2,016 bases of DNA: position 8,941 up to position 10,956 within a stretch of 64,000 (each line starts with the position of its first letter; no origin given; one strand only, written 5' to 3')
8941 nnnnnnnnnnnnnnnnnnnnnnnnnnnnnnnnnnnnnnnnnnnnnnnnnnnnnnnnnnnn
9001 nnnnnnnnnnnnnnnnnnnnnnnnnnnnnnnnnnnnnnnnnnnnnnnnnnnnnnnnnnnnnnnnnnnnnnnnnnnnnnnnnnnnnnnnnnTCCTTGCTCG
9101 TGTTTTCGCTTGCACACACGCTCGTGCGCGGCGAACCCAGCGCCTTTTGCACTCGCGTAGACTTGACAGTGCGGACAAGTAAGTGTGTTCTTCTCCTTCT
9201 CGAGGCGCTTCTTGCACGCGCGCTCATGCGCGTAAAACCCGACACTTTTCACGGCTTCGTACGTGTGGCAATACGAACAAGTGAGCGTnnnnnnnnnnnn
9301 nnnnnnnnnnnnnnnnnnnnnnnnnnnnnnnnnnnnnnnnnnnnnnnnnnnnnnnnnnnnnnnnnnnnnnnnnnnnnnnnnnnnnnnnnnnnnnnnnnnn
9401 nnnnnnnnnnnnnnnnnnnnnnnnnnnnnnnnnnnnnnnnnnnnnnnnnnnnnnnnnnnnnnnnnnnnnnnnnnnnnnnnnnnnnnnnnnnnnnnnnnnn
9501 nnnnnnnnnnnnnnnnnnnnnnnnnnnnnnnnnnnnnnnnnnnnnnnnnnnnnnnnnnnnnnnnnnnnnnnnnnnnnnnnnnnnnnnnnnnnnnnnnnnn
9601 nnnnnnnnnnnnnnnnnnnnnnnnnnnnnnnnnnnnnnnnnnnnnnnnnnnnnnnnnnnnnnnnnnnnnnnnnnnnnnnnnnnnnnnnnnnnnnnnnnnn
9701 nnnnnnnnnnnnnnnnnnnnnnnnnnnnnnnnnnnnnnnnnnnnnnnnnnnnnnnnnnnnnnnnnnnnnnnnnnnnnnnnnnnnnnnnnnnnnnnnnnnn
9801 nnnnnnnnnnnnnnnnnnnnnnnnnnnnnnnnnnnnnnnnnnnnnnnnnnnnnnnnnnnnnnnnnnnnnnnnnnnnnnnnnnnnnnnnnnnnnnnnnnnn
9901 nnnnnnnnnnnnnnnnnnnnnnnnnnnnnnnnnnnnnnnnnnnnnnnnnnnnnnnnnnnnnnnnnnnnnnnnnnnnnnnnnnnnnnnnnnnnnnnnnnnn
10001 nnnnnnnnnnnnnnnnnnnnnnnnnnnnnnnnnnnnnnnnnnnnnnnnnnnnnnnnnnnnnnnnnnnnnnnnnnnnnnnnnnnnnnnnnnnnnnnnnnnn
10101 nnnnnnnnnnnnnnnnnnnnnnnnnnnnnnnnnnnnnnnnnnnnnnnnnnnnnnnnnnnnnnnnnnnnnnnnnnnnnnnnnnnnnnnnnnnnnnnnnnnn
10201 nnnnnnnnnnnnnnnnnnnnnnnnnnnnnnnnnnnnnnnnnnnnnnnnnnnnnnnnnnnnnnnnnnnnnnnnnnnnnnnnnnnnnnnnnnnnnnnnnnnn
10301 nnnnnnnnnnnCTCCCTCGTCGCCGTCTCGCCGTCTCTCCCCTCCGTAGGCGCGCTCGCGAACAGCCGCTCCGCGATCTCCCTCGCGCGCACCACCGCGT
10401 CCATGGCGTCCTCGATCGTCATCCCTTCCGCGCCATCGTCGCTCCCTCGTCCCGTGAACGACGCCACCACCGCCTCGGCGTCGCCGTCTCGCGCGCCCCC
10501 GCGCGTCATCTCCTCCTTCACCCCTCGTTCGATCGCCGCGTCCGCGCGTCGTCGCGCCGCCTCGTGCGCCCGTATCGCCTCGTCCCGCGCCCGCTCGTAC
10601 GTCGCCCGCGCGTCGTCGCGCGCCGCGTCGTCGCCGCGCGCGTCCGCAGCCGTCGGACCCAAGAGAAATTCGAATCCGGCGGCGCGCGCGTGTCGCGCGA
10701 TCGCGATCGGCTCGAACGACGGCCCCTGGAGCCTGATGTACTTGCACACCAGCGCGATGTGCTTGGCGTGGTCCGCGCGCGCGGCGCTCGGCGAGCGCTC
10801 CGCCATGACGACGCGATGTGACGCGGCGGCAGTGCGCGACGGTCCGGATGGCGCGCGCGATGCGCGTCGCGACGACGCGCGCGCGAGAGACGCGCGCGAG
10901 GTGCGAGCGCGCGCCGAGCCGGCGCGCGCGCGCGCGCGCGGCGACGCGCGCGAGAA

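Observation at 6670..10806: Giant tandem-array C2HC zinc-finger gene built from near-identical 180-bp repeats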

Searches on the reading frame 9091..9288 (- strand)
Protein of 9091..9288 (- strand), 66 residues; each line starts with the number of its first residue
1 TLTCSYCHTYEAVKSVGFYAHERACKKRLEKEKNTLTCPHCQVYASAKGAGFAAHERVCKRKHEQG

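Call 34: search_protein_families(library=pfam, proteins=[window:9091-9288:-], max_evalue=10)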
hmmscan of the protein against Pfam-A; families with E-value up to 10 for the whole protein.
seq(66 aa): 12 families
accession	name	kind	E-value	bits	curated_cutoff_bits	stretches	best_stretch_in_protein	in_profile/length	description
PF24333.1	DUF7501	-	0.00015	22.3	27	1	30-64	5-42/58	Family of unknown function (DUF7501)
PF10073.14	GapR_DNA-bd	-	0.00065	19.7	22.6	1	28-54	14-40/72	GapR-like, DNA-binding domain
PF14353.12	CpXC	-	0.029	14.8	25.4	1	3-47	2-49/121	CpXC protein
PF03966.22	Trm112p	-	0.055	13.8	22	1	2-42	8-32/40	Trm112p-like protein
PF02591.20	Zn_ribbon_9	-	0.065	13.8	29.1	1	28-42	16-30/33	C4-type zinc ribbon domain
PF23455.1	DUF7129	-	0.066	13.4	30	1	23-42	15-34/45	Domain of unknown function (DUF7129)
PF02496.21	ABA_WDS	-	0.13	13.2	25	1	12-33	55-76/78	ABA/WDS induced protein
PF17438.7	DUF5417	-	0.16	12.6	23.9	1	37-55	56-74/91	Family of unknown function (DUF5417)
PF10967.13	DUF2769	-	0.17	12.9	22.8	1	4-47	3-48/57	Protein of unknown function (DUF2769)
PF16571.11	FBP_C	-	0.21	11.5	27.2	1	3-41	75-111/155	FBP C-terminal treble-clef zinc-finger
PF16588.11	zf-C2H2_10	-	1.7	8.9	26.2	1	2-8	4-10/23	C2H2 zinc-finger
PF13248.11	Zn_ribbon_3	-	5.6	7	27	0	36-42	17-23/26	zinc-ribbon domain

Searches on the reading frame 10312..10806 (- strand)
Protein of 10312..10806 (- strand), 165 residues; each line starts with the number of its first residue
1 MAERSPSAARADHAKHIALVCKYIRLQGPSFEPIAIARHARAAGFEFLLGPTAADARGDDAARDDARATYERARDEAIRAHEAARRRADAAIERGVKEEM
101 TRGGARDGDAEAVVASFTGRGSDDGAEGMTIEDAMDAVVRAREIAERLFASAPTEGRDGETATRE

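Call 6: search_protein_families(library=pfam, proteins=[window:10312-10806:-], max_evalue=10)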
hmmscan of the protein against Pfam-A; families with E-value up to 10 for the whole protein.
seq(165 aa): 1 family
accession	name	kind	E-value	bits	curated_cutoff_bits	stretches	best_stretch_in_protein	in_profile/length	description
PF12867.12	DinB_2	-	0.68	10.8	24.8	1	15-106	37-101/128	DinB superfamily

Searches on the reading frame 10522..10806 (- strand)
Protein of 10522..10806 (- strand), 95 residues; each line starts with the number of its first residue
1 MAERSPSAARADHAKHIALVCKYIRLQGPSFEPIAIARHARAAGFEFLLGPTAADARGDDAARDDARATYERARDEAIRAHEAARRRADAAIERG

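Call 42: search_solved_structures(query=A2, max_evalue=10, show_alignments=3)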
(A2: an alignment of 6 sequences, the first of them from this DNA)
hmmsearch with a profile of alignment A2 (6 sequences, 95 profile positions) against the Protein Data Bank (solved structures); distinct sequences matched with E-value up to 10: 9.
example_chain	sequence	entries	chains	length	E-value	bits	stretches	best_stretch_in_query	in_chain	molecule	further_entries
6qx9_A1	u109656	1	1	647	0.00043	24.1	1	16-54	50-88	Splicing factor 3A subunit 1,Splicing factor 3A subunit 1,Splicing factor 3A subunit 1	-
5z56_u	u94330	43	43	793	0.00063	23.6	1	16-54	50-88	Splicing factor 3A subunit 1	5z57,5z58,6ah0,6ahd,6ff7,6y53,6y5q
1ug0_A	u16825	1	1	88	0.0024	21.7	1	12-54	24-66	splicing factor 4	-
2e60_A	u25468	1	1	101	0.01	19.7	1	16-51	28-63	Splicing factor, arginine/serine-rich 8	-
2dt6_A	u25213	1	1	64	0.011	19.7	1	16-54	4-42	Splicing factor 3 subunit 1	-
7vh9_A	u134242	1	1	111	0.027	18.4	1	17-54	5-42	Splicing factor 3A subunit 1,Splicing factor 1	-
1x4o_A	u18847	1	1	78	0.037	17.9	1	14-54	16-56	Splicing factor 4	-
2e5z_A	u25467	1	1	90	0.76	13.7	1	15-52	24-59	Splicing factor, arginine/serine-rich 8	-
2dt7_B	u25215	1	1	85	1.4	12.9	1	18-53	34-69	Splicing factor 3 subunit 1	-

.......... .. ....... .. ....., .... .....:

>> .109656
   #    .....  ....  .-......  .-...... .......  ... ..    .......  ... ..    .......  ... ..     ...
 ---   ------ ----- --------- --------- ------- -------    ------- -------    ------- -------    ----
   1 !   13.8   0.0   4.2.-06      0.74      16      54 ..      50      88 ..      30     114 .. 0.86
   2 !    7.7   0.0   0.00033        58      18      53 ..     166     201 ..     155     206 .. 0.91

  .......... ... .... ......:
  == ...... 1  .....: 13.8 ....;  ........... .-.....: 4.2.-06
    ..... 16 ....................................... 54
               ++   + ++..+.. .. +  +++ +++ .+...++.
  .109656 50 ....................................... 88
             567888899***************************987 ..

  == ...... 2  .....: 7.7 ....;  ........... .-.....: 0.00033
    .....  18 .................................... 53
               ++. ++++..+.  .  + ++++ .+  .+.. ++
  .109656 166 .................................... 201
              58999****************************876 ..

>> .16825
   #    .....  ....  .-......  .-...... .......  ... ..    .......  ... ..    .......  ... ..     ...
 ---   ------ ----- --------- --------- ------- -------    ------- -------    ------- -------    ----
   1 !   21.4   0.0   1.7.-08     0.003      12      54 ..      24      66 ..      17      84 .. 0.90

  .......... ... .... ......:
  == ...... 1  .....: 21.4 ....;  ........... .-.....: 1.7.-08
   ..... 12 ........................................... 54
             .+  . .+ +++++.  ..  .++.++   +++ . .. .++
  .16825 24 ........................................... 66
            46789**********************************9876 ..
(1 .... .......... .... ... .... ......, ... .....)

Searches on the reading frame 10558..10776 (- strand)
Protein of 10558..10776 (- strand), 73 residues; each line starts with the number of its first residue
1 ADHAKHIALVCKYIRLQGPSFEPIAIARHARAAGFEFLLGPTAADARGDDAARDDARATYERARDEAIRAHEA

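Call 34: search_protein_families(library=pfam, proteins=[window:10558-10776:-], max_evalue=10)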
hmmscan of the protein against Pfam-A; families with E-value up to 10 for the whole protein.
seq(73 aa): 1 family
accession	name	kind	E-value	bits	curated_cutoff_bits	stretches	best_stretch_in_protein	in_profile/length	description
PF01805.25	Surp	-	0.22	12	21.1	1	8-38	5-35/53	Surp module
